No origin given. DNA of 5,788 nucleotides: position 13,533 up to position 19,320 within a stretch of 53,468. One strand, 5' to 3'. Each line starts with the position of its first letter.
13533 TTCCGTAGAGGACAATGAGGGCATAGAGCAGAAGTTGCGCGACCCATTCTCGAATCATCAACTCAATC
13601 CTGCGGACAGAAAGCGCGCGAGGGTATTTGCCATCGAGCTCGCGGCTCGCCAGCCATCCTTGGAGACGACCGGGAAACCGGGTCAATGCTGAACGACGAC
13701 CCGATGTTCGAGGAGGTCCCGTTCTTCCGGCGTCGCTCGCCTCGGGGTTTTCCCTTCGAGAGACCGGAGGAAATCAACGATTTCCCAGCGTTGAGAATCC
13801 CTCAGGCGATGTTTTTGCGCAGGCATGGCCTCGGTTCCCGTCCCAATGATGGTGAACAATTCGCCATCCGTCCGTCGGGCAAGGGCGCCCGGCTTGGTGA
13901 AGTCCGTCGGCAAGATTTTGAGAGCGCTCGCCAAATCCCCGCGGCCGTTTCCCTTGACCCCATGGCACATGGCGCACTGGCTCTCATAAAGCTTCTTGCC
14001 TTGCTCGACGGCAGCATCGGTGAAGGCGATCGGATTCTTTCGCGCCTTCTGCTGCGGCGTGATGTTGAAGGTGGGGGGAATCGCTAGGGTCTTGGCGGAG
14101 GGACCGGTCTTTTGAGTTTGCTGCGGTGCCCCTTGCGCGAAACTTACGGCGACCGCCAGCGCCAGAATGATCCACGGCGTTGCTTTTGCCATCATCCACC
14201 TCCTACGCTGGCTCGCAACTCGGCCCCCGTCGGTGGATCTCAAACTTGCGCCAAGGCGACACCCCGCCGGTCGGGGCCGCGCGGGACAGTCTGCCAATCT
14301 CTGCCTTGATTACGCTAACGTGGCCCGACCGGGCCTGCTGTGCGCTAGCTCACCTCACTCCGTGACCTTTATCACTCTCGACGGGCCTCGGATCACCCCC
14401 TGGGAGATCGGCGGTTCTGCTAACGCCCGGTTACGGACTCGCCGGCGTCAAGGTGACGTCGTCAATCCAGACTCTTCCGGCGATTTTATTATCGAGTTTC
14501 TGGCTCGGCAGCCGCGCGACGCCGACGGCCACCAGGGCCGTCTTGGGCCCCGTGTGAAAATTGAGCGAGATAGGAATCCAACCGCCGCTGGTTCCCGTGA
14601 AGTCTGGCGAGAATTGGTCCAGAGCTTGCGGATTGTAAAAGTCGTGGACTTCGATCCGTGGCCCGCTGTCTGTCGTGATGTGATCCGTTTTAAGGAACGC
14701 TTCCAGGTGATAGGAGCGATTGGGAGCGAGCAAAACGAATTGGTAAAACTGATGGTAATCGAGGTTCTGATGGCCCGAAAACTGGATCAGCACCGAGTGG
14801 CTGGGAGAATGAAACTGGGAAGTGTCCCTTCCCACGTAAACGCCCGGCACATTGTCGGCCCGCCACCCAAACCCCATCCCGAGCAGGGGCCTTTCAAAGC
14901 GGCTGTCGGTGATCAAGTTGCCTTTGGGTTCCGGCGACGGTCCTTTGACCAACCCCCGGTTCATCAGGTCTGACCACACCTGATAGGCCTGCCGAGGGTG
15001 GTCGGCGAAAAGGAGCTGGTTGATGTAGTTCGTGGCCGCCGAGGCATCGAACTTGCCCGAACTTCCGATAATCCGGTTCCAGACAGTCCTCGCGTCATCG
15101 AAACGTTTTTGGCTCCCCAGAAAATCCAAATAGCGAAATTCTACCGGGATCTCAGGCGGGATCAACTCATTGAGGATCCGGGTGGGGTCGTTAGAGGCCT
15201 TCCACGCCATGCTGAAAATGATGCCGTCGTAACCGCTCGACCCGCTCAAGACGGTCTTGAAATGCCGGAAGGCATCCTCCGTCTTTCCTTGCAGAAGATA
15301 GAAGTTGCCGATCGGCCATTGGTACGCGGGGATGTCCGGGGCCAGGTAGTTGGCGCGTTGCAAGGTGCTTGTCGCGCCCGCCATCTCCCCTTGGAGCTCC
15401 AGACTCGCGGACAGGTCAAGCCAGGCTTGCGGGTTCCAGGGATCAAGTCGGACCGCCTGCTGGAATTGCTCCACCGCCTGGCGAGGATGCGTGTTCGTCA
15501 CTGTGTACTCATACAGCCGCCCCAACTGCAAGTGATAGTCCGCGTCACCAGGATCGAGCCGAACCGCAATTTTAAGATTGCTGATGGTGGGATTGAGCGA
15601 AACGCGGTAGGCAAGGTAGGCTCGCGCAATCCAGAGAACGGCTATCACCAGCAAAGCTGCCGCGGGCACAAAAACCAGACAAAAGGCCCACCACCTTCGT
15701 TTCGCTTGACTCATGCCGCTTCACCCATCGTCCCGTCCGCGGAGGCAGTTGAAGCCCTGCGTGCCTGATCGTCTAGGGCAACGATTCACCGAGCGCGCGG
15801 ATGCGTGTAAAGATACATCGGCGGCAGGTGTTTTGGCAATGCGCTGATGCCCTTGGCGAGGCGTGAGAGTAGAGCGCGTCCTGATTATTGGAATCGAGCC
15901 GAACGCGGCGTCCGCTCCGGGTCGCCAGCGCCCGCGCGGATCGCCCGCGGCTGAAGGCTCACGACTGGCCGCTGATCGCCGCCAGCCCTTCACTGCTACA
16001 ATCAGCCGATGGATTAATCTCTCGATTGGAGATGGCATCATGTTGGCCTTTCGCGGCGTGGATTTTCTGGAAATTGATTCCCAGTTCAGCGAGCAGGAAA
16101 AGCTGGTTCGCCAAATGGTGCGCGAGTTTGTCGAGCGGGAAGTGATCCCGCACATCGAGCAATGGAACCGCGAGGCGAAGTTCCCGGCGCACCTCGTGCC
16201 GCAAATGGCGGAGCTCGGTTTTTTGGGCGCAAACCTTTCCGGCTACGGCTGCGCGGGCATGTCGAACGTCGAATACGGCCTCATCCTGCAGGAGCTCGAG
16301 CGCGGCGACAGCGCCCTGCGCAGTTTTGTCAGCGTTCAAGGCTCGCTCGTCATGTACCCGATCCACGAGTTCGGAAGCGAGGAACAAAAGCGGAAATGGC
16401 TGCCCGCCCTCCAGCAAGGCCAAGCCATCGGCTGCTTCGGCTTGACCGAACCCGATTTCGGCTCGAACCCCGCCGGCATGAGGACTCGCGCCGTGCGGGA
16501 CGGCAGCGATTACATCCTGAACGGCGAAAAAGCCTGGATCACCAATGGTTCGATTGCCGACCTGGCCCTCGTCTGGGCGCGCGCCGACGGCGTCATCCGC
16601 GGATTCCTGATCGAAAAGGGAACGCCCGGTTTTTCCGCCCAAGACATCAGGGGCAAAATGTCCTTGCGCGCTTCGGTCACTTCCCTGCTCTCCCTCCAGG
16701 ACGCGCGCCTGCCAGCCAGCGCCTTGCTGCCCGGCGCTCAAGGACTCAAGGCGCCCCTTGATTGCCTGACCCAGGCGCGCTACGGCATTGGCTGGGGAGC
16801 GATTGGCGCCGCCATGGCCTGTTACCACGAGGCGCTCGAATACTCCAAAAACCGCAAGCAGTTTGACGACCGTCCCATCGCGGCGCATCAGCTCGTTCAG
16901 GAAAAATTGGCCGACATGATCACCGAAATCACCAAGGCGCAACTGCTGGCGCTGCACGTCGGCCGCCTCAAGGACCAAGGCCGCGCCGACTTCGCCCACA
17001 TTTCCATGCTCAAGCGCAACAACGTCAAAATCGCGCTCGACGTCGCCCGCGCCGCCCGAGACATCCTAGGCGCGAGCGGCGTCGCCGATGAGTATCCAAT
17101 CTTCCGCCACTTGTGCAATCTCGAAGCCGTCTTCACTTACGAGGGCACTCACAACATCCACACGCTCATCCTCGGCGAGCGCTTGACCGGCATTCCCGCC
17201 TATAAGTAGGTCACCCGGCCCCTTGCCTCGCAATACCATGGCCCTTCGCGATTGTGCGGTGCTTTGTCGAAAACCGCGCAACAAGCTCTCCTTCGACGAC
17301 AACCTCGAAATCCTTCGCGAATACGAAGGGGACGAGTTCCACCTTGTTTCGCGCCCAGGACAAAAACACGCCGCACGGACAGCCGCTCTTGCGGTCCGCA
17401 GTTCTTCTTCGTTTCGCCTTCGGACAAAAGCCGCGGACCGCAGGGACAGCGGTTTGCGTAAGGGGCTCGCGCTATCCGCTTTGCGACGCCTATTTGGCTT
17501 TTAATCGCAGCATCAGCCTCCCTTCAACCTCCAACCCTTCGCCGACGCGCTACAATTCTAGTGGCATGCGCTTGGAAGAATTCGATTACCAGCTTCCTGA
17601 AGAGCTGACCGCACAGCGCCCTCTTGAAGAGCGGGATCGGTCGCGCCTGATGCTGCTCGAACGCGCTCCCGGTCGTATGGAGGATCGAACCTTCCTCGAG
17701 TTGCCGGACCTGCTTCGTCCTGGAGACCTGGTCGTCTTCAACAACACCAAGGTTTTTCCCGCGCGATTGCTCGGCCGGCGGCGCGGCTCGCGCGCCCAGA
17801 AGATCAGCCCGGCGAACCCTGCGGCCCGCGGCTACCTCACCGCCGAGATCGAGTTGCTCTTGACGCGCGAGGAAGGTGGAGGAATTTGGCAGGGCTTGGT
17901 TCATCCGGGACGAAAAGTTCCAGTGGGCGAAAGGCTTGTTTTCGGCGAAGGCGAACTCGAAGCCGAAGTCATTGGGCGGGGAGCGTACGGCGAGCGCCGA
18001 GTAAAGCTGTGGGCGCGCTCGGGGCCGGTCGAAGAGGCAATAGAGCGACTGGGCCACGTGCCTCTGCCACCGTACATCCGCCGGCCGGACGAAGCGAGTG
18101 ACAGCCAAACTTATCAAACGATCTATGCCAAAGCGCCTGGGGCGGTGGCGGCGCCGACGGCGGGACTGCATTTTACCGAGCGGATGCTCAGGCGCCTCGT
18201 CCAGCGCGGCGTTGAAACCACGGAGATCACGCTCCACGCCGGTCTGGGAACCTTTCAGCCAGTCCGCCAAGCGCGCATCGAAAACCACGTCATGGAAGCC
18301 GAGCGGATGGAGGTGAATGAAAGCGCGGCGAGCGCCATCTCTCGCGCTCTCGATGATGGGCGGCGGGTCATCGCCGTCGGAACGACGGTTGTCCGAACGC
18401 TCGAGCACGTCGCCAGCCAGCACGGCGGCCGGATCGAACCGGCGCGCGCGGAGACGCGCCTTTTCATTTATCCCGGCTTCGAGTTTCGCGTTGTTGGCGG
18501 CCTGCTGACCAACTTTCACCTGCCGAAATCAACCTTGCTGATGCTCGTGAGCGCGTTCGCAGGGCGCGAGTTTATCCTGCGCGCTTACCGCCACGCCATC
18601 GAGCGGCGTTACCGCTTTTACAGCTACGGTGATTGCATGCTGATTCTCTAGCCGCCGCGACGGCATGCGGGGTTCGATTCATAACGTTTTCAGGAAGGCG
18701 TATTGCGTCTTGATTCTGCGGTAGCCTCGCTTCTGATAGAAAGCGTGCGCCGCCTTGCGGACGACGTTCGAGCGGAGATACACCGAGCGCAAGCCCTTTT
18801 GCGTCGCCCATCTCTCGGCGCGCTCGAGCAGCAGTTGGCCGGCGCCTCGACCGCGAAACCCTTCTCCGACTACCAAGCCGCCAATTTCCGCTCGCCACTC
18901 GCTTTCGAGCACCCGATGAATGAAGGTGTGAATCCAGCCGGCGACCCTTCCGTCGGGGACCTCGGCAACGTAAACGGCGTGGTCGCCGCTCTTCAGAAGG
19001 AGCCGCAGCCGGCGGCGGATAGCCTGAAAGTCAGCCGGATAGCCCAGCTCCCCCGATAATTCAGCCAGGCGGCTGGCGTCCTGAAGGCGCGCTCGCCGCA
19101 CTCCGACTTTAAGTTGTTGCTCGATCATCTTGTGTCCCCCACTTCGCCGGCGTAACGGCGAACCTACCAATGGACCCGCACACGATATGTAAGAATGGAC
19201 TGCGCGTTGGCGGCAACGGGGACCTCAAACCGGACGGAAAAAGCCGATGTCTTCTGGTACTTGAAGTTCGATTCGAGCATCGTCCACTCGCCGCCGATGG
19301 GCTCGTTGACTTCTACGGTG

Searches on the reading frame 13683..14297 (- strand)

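Call 55: search_protein_families(library=pfam, proteins=[window:13683-14297:-], max_evalue=0.001)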
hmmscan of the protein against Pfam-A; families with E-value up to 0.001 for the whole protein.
window:13683-14297:- (204 aa): 3 families
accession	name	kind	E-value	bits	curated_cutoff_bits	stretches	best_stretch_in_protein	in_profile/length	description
PF13442.11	Cytochrome_CBB3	-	9.9e-14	51.9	27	1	95-177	1-68/68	Cytochrome C oxidase, cbb3-type, subunit III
PF00034.26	Cytochrom_C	-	2.1e-11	45.4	21.3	1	97-180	1-89/90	Cytochrome c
PF14495.11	Cytochrom_C550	-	0.00061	19.9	27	0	85-117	14-45/136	Cytochrome c-550 domain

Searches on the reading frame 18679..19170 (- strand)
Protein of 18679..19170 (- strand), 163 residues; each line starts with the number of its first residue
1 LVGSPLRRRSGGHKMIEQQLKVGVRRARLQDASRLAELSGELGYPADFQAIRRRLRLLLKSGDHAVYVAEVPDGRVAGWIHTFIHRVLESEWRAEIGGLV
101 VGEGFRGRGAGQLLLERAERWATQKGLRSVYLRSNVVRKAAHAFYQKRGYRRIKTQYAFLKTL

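Call 55: search_protein_families(library=pfam, proteins=[window:18679-19170:-], max_evalue=0.001)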
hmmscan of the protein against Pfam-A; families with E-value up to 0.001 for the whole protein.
window:18679-19170:- (163 aa): 3 families
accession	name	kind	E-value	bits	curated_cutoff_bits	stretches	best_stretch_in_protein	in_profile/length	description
PF00583.31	Acetyltransf_1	-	7.4e-17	62.1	20.7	1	59-150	28-116/116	Acetyltransferase (GNAT) family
PF13508.13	Acetyltransf_7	-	5.4e-12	46.4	27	1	63-151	2-83/84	Acetyltransferase (GNAT) domain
PF13673.13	Acetyltransf_10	-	3.6e-07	30.6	23.6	1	58-156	25-113/128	Acetyltransferase (GNAT) domain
